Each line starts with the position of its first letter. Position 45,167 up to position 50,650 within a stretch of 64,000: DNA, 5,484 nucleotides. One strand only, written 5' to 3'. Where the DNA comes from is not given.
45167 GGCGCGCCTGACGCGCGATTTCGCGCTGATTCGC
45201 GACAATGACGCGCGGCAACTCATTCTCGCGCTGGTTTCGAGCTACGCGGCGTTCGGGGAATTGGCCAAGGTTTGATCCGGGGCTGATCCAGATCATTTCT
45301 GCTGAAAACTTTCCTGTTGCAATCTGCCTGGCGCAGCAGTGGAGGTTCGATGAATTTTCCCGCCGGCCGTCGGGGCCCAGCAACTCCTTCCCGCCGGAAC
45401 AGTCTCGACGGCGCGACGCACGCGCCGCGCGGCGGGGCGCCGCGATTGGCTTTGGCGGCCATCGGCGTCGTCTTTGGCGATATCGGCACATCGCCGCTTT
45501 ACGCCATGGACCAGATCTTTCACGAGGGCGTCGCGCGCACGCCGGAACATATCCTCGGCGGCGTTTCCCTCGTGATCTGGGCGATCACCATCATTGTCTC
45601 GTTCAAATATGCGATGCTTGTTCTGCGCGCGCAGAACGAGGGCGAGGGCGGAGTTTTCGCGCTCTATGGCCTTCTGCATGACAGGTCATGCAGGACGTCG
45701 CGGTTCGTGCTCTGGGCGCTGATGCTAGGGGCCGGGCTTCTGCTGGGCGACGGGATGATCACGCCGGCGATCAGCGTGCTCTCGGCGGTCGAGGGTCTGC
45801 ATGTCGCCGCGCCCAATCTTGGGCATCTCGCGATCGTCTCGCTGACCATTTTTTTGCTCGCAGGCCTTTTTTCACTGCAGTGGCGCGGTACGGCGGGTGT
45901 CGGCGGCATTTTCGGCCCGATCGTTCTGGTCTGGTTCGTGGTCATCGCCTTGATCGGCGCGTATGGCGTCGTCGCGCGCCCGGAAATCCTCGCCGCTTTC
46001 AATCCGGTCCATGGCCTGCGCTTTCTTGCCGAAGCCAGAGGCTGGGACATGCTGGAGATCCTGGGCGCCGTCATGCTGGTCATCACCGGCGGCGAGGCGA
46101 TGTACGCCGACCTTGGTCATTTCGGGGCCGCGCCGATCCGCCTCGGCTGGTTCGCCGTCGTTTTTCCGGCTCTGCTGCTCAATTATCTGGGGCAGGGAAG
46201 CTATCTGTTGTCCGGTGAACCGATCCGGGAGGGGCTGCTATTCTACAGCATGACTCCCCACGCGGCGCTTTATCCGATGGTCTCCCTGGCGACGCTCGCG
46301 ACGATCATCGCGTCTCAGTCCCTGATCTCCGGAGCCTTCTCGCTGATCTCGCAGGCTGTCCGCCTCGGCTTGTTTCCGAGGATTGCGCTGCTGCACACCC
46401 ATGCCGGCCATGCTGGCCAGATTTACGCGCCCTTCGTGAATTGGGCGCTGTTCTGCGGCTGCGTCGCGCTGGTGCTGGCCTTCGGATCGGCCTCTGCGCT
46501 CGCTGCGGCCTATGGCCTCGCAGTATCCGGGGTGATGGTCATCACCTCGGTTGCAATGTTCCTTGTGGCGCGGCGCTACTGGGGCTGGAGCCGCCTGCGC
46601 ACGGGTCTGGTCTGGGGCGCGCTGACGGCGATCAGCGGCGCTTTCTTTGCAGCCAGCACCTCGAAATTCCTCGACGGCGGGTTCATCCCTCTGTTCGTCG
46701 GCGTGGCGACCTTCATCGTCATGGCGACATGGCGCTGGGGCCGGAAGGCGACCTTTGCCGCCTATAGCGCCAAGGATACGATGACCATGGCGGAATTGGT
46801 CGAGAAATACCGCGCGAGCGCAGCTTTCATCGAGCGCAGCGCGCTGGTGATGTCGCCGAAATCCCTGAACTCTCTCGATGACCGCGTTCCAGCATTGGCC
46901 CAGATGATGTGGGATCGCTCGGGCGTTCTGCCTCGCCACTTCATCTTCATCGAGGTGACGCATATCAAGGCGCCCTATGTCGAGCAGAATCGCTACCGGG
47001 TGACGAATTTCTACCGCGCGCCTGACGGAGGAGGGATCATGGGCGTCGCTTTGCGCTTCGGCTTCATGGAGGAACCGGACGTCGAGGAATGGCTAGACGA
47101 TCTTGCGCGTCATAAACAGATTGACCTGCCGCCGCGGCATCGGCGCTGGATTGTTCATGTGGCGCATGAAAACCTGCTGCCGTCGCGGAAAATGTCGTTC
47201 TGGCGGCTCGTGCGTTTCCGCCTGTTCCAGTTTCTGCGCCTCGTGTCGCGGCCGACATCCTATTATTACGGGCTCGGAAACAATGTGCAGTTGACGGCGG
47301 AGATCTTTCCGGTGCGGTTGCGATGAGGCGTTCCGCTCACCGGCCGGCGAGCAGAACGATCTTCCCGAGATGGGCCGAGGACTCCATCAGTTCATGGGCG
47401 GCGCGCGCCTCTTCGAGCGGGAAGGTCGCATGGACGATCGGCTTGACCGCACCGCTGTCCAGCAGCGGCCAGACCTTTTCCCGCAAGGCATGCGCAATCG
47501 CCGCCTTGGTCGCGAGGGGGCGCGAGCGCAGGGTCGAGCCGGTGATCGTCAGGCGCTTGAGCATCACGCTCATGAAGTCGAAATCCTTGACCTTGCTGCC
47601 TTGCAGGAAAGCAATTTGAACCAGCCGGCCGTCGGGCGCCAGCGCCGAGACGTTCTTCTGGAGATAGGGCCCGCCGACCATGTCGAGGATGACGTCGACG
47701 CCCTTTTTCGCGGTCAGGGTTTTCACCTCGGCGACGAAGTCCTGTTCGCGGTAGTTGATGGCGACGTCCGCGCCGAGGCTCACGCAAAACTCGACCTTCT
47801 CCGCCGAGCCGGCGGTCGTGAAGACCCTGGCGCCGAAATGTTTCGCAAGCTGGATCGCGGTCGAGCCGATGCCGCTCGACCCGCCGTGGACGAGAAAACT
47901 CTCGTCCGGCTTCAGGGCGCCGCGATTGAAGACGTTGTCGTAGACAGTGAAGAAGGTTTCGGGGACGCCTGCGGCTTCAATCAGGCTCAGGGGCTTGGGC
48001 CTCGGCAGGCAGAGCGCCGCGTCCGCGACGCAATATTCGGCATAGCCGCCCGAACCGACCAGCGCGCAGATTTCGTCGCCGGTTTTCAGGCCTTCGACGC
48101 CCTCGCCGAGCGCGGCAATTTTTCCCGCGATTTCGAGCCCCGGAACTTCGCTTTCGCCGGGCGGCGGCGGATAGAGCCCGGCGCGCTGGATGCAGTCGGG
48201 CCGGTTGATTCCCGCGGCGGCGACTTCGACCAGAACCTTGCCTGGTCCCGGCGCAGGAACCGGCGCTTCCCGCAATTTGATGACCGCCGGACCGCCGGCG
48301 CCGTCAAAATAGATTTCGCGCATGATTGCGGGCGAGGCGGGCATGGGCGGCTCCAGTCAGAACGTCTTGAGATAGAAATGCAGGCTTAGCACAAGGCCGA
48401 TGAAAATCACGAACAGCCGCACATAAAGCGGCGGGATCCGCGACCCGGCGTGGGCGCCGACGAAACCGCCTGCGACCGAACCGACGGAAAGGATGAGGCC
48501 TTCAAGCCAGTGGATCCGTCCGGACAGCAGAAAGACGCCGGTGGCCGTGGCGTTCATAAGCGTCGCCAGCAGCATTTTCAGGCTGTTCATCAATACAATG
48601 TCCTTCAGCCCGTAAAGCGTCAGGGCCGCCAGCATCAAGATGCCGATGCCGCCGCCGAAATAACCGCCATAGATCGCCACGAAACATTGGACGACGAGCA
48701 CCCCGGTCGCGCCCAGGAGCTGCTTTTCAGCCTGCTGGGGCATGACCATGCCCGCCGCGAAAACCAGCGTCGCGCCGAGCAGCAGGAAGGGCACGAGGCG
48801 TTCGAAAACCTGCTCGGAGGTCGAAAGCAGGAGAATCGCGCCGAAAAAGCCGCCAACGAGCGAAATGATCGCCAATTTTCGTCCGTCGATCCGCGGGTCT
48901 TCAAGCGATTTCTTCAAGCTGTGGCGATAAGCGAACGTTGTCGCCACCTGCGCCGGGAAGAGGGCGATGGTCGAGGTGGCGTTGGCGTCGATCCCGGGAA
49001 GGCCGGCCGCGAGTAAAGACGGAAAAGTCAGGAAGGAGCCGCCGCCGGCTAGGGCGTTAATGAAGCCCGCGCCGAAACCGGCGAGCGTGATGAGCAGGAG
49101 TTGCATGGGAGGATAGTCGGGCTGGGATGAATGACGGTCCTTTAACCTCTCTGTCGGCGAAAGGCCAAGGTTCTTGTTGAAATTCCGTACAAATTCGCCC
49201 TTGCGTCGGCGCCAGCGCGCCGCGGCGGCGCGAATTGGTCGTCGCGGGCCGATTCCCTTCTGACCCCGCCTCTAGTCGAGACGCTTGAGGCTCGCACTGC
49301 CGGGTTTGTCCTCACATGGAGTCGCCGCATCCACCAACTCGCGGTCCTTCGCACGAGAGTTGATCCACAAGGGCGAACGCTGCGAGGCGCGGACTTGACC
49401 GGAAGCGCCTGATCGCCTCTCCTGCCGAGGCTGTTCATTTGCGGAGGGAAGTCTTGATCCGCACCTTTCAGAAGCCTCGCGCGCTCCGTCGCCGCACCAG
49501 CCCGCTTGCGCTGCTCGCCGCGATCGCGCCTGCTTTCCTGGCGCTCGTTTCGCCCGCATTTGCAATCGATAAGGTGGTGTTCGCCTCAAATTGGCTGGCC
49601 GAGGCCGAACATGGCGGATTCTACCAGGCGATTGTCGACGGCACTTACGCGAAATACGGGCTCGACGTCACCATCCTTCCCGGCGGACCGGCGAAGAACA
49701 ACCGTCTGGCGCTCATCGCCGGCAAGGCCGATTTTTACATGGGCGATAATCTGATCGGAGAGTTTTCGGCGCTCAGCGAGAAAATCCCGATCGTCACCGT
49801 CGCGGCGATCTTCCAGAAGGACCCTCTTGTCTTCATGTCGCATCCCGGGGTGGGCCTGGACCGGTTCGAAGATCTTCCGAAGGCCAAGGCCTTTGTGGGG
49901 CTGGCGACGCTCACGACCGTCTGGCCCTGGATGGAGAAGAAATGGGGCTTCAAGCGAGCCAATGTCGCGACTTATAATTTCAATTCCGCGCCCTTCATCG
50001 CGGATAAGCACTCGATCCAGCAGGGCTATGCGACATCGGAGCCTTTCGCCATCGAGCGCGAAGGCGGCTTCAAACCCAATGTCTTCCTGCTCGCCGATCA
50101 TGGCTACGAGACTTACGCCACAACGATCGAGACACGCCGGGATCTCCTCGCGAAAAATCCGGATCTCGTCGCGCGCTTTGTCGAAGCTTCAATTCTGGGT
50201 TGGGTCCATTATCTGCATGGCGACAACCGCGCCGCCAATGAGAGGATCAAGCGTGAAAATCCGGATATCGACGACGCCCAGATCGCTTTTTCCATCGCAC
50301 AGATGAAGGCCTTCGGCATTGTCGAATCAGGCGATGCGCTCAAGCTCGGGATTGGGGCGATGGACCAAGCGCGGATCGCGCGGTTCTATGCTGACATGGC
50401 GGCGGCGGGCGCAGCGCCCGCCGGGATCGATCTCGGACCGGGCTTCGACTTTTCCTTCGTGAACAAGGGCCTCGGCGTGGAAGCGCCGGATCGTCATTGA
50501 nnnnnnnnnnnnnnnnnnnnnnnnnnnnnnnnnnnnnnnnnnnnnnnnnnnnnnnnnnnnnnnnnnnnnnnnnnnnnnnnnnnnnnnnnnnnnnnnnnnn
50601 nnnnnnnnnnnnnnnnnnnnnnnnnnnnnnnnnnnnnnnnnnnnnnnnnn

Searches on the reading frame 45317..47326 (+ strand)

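Call 22: search_protein_families(library=pfam, proteins=[window:45317-47326:+], max_evalue=0.0001)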
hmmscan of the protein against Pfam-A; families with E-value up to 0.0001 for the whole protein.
window:45317-47326:+ (669 aa): 2 families
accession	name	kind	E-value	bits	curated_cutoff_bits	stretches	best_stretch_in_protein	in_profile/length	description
PF02705.21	K_trans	-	2.9e-161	537.4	24.8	1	44-495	1-452/454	K+ potassium transporter integral membrane domain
PF22776.1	K_trans_C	-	4.3e-16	59.5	24.8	1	519-654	9-138/151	K+ potassium transporter C-terminal domain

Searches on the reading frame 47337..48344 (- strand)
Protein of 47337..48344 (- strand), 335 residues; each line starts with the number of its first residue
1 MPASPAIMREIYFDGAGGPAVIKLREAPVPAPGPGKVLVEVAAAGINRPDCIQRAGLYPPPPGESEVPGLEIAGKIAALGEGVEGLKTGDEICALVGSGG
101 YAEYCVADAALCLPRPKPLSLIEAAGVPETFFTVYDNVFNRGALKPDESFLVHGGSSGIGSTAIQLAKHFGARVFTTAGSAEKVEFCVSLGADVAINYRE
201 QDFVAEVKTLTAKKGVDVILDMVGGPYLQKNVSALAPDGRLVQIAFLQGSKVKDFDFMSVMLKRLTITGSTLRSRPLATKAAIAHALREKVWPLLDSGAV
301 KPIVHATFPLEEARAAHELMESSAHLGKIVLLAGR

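Call 22: search_protein_families(library=pfam, proteins=[window:47337-48344:-], max_evalue=0.0001)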
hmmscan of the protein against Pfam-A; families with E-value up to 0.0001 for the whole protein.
window:47337-48344:- (335 aa): 3 families
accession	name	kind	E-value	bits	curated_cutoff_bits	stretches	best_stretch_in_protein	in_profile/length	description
PF00107.32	ADH_zinc_N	-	1e-33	116.5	31.8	1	158-282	1-123/129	Zinc-binding dehydrogenase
PF13602.12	ADH_zinc_N_2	-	1.8e-27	97.3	27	1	190-331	1-134/134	Zinc-binding dehydrogenase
PF08240.17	ADH_N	-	3e-16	60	23.5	1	33-116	1-103/104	Alcohol dehydrogenase GroES-like domain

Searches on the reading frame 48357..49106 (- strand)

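Call 22: search_protein_families(library=pfam, proteins=[window:48357-49106:-], max_evalue=0.0001)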
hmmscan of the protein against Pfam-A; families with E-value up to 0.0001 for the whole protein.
window:48357-49106:- (249 aa): 1 family
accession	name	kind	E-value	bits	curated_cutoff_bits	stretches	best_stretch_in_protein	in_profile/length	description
PF01925.25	TauE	-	5.3e-35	121.6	32.6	1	7-242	2-235/237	Sulfite exporter TauE/SafE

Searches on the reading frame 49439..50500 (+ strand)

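Call 22: search_protein_families(library=pfam, proteins=[window:49439-50500:+], max_evalue=0.0001)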
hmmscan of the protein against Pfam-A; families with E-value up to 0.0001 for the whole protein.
window:49439-50500:+ (353 aa): 1 family
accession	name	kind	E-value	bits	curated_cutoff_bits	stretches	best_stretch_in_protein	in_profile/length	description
PF09084.16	NMT1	-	3.1e-21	76.7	20.5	1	56-256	2-207/216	NMT1/THI5 like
